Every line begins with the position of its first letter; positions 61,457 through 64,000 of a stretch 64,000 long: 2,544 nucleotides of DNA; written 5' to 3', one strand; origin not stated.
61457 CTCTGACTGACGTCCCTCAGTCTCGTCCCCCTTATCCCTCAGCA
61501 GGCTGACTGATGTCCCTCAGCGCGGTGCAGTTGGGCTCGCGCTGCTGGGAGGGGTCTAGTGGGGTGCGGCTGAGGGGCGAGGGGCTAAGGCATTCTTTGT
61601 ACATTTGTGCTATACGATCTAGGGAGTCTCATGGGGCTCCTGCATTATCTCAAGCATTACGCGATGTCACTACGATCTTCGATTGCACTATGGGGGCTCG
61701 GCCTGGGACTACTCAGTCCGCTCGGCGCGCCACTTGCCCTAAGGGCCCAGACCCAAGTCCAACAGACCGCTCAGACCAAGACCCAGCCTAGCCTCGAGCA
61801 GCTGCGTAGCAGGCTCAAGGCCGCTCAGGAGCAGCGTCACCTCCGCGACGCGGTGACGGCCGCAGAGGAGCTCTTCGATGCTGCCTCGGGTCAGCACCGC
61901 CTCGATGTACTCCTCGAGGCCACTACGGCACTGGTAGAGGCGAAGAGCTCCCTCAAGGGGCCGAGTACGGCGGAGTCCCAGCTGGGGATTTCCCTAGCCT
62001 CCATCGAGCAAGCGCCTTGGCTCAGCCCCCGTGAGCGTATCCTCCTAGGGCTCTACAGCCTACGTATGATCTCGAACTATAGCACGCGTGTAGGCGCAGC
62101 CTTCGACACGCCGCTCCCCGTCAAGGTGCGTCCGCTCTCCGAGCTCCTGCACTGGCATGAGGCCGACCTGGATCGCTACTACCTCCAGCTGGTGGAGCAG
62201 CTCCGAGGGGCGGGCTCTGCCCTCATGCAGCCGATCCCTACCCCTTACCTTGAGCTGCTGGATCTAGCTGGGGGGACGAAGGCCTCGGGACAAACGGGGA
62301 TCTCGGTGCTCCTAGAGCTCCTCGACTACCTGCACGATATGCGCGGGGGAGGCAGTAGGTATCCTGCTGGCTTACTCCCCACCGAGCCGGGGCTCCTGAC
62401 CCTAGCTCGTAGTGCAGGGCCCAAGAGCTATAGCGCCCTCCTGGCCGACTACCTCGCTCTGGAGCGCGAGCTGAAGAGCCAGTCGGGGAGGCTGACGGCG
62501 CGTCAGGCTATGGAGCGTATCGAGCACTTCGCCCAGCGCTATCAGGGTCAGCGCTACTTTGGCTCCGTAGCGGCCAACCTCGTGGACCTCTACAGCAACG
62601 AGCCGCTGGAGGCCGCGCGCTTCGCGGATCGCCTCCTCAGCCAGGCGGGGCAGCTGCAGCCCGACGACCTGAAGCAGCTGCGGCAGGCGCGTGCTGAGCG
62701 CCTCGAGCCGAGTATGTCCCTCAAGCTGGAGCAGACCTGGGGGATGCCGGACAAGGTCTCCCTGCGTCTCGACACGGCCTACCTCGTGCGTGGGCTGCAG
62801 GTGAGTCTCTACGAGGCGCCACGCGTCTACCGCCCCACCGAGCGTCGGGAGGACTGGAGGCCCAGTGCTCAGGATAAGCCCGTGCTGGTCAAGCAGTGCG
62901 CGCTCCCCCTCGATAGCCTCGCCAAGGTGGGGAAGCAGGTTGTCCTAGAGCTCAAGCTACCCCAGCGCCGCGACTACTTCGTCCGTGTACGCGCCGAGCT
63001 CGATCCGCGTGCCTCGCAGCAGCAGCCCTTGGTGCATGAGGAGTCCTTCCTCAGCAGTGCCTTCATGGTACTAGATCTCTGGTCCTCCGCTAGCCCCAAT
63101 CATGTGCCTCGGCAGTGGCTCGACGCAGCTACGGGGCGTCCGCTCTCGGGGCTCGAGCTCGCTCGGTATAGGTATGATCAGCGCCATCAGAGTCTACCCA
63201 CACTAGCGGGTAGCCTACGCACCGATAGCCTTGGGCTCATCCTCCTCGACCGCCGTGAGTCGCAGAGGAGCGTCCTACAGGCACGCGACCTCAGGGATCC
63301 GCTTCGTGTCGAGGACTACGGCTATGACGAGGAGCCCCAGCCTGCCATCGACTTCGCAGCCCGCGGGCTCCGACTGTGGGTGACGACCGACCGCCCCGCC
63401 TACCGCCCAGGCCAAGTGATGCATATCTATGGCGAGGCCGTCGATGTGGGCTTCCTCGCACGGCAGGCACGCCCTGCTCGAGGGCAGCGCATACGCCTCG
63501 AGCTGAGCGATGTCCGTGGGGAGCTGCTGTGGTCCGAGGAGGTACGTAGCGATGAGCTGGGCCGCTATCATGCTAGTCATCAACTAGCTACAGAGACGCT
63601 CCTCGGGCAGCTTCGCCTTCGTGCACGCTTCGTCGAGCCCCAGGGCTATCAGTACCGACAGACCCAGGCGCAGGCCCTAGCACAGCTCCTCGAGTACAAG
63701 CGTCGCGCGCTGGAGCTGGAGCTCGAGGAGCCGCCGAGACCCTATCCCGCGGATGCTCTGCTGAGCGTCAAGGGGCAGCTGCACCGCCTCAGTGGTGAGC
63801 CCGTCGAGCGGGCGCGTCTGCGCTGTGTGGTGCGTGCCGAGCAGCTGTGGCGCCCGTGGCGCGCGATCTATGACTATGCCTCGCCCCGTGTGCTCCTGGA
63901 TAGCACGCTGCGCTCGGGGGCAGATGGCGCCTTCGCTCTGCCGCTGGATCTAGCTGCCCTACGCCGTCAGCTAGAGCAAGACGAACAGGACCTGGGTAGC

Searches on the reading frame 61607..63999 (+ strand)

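Call 83: search_protein_families(library=pfam, proteins=[window:61607-63999:+], max_evalue=0.00001)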
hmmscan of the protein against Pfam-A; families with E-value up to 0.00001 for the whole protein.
window:61607-63999:+ (797 aa): 1 family
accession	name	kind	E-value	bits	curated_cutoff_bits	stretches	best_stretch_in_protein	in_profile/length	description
PF01835.25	MG2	-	4.8e-11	43.3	32.8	1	589-677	1-84/96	MG2 domain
